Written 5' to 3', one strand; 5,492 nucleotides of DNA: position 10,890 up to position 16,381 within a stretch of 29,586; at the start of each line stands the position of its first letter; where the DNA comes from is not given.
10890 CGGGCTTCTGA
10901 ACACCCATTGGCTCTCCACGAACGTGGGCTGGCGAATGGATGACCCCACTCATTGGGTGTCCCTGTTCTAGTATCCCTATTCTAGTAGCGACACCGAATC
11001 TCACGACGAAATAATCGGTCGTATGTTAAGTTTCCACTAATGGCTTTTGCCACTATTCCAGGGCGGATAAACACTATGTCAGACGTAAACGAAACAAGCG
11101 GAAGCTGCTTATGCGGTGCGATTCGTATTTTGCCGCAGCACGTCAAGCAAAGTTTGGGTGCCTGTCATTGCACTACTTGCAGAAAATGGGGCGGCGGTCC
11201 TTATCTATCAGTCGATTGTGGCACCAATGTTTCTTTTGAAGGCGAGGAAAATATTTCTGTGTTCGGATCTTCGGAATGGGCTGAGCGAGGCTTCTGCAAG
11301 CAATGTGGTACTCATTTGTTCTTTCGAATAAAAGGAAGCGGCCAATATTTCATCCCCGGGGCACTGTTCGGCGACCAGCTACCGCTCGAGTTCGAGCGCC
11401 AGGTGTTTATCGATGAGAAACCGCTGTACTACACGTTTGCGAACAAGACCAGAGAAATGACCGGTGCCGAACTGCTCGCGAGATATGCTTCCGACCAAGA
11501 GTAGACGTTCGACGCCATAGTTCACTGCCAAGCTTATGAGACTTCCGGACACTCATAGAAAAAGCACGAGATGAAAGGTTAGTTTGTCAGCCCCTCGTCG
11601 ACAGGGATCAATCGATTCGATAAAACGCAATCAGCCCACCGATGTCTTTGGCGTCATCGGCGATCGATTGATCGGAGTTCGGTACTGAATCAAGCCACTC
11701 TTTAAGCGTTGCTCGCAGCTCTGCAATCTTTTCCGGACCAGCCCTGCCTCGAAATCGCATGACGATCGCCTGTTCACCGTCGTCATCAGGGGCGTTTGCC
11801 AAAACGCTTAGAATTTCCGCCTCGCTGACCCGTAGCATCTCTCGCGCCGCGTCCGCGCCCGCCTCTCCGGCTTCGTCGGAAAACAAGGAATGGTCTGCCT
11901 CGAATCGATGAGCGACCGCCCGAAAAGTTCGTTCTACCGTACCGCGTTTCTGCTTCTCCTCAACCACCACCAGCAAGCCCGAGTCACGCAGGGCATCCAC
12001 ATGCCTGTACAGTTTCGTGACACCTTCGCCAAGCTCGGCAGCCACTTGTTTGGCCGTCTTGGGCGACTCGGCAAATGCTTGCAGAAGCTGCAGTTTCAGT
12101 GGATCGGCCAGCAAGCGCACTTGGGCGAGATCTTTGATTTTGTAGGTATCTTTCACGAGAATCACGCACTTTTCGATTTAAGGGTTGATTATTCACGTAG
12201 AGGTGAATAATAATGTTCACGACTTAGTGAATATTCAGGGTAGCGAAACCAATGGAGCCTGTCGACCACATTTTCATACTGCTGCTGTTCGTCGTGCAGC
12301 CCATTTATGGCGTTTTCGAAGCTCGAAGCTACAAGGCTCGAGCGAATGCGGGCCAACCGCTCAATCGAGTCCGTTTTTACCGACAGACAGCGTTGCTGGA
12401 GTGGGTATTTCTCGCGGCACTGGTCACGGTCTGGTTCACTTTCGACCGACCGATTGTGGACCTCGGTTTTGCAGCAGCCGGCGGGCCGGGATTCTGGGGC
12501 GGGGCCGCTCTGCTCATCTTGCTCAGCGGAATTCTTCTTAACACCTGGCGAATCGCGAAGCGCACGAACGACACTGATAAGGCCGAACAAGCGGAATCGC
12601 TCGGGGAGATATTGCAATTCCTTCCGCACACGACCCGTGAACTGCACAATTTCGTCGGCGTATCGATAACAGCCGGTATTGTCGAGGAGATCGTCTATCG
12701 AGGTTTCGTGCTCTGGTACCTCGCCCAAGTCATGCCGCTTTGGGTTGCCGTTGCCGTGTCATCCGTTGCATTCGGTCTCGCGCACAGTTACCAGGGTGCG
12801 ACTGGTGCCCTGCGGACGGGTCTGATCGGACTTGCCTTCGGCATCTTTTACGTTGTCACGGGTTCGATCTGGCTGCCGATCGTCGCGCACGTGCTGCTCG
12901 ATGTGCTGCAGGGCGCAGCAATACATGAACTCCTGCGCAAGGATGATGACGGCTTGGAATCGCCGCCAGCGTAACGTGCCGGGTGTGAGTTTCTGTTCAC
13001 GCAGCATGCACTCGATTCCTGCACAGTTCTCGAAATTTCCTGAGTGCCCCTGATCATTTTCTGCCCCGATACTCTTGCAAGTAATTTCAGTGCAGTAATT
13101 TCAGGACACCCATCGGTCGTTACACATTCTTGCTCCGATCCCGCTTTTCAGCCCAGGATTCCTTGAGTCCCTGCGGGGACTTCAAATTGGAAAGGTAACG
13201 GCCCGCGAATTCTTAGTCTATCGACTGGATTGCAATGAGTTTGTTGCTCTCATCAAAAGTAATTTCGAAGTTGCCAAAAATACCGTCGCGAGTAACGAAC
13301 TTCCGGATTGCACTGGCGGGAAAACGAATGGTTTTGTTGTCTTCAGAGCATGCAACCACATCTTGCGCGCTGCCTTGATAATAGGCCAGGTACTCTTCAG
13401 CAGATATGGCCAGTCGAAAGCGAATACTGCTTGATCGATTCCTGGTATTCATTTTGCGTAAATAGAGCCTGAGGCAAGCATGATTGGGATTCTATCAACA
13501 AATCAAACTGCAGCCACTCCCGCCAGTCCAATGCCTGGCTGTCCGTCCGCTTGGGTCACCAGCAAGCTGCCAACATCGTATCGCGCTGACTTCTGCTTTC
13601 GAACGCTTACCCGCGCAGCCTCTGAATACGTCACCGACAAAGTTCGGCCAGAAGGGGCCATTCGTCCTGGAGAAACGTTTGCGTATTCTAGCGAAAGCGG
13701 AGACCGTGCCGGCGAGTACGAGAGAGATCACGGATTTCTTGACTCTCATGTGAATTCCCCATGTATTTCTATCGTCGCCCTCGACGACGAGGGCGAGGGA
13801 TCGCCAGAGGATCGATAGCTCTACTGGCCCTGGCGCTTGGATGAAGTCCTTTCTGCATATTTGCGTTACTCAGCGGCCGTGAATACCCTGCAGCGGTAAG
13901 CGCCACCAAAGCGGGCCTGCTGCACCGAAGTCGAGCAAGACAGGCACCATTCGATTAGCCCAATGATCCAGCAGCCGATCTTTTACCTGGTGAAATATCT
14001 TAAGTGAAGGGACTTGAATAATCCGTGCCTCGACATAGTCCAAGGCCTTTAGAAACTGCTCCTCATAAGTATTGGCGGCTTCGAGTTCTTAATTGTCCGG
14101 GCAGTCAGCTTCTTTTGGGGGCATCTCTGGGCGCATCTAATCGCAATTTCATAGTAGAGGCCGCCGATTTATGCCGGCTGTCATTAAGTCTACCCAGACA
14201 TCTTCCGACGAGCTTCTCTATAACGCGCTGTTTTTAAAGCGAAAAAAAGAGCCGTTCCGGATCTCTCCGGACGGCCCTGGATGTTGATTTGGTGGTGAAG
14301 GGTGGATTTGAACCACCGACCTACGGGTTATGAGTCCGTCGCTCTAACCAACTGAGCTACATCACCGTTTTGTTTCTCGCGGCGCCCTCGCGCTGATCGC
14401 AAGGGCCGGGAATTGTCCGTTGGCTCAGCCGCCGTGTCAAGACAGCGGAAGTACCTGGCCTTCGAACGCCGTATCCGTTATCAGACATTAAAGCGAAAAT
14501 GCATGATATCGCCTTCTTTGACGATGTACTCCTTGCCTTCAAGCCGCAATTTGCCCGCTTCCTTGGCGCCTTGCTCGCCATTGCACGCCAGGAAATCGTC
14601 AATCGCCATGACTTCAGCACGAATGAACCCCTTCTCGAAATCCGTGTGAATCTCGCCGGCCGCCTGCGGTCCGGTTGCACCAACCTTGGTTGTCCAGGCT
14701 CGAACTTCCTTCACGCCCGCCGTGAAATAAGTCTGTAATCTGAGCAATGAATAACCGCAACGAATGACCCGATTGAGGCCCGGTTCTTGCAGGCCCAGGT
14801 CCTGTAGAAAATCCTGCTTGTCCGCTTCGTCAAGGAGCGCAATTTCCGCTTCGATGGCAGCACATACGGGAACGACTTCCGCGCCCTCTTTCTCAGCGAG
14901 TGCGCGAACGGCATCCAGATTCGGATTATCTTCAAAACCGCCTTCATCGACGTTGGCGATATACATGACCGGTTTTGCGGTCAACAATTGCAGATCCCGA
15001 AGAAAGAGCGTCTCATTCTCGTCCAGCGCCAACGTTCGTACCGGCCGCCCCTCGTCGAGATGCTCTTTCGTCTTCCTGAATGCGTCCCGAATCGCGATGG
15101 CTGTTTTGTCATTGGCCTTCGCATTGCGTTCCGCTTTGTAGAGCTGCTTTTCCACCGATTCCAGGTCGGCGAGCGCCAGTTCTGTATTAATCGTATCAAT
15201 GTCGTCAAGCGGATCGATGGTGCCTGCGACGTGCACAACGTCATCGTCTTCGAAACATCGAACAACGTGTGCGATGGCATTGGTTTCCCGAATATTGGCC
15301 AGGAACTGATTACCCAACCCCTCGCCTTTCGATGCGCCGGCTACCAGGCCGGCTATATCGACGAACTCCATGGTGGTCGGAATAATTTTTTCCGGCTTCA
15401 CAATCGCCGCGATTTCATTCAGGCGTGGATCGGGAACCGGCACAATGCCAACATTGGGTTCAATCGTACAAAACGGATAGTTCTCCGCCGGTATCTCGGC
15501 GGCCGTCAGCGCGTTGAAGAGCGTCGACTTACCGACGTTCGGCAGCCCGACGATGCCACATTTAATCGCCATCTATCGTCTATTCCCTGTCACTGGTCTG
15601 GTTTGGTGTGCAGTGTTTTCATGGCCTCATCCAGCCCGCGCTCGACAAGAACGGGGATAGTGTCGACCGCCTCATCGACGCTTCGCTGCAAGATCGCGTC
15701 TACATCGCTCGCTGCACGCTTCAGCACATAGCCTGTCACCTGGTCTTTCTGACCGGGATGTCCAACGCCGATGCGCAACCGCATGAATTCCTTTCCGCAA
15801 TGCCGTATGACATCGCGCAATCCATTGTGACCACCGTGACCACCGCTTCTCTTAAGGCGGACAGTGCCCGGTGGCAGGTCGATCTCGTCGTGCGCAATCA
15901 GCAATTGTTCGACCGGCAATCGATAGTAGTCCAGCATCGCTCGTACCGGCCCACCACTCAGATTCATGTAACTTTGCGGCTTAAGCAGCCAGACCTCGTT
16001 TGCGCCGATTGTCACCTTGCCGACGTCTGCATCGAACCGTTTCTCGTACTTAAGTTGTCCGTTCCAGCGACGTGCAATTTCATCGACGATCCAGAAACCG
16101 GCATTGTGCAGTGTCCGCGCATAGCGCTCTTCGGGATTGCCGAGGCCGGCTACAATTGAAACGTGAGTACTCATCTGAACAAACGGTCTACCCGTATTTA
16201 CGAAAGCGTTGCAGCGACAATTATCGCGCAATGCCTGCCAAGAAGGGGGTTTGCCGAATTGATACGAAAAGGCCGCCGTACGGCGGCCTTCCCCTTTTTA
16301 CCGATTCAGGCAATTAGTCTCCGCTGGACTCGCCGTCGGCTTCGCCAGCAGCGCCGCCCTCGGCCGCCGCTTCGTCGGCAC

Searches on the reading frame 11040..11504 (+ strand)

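Call 58: search_protein_families(library=pfam, proteins=[window:11040-11504:+], max_evalue=0.00001)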
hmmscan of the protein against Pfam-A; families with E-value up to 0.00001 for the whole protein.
window:11040-11504:+ (154 aa): 1 family
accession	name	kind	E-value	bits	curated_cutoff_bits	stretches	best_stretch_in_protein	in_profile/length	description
PF04828.22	GFA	-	1.5e-12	48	24.3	1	19-112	2-101/115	Glutathione-dependent formaldehyde-activating enzyme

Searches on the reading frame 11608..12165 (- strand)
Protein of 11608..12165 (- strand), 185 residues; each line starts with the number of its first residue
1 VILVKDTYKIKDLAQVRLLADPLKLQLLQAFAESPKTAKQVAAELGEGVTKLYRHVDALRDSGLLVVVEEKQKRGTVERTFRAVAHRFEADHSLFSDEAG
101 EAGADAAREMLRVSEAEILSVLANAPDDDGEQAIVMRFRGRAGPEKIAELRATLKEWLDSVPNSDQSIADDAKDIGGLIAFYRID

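Call 58: search_protein_families(library=pfam, proteins=[window:11608-12165:-], max_evalue=0.00001)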
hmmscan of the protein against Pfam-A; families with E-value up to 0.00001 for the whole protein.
window:11608-12165:- (185 aa): 2 families
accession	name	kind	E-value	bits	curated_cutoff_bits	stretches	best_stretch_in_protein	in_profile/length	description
PF12840.13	HTH_20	-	7.1e-10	39.1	27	1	19-68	1-51/51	Helix-turn-helix domain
PF01022.26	HTH_5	-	2.5e-06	27.7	22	1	21-65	1-45/47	Bacterial regulatory protein, arsR family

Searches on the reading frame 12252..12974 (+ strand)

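Call 58: search_protein_families(library=pfam, proteins=[window:12252-12974:+], max_evalue=0.00001)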
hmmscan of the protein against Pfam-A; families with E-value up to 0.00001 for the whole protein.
window:12252-12974:+ (240 aa): 1 family
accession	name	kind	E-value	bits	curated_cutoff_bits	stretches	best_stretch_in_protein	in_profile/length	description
PF02517.21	Rce1-like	-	1.8e-20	73.5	22.4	1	132-218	6-92/93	Type II CAAX prenyl endopeptidase Rce1-like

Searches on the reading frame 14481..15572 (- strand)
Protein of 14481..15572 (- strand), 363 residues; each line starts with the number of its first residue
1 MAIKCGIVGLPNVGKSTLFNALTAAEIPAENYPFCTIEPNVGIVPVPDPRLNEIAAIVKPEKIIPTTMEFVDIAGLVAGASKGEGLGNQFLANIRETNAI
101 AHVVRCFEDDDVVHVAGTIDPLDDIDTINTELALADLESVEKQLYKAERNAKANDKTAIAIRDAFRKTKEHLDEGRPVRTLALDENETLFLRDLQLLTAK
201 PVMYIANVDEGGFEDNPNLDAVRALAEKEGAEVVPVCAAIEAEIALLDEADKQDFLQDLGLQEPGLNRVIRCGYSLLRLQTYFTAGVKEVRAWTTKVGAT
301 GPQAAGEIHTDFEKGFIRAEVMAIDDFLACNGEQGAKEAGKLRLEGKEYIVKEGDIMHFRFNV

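Call 58: search_protein_families(library=pfam, proteins=[window:14481-15572:-], max_evalue=0.00001)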
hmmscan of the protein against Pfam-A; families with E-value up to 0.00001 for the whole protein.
window:14481-15572:- (363 aa): 3 families
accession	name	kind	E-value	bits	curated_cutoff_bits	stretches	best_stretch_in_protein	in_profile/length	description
PF06071.19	YchF-GTPase_C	-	3.7e-38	130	27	1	279-362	1-84/84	Protein of unknown function (DUF933)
PF01926.29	MMR_HSR1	-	2e-20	73.4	21.9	1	5-109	2-86/113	50S ribosome-binding GTPase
PF02421.24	FeoB_N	-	6.3e-08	32.7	27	1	4-44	2-42/156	Ferrous iron transport protein B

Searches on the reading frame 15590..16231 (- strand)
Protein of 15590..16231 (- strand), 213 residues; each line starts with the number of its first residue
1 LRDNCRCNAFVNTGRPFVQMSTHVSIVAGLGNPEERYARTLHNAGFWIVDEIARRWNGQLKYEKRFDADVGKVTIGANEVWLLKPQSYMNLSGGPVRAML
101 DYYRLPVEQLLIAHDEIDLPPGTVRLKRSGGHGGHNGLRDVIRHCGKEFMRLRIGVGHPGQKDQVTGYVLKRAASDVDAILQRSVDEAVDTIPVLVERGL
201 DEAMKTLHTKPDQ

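Call 58: search_protein_families(library=pfam, proteins=[window:15590-16231:-], max_evalue=0.00001)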
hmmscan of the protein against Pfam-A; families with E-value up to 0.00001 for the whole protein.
window:15590-16231:- (213 aa): 1 family
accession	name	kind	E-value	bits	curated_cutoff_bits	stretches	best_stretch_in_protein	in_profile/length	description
PF01195.25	Pept_tRNA_hydro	-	1.1e-61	208.4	27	1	26-208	1-183/183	Peptidyl-tRNA hydrolase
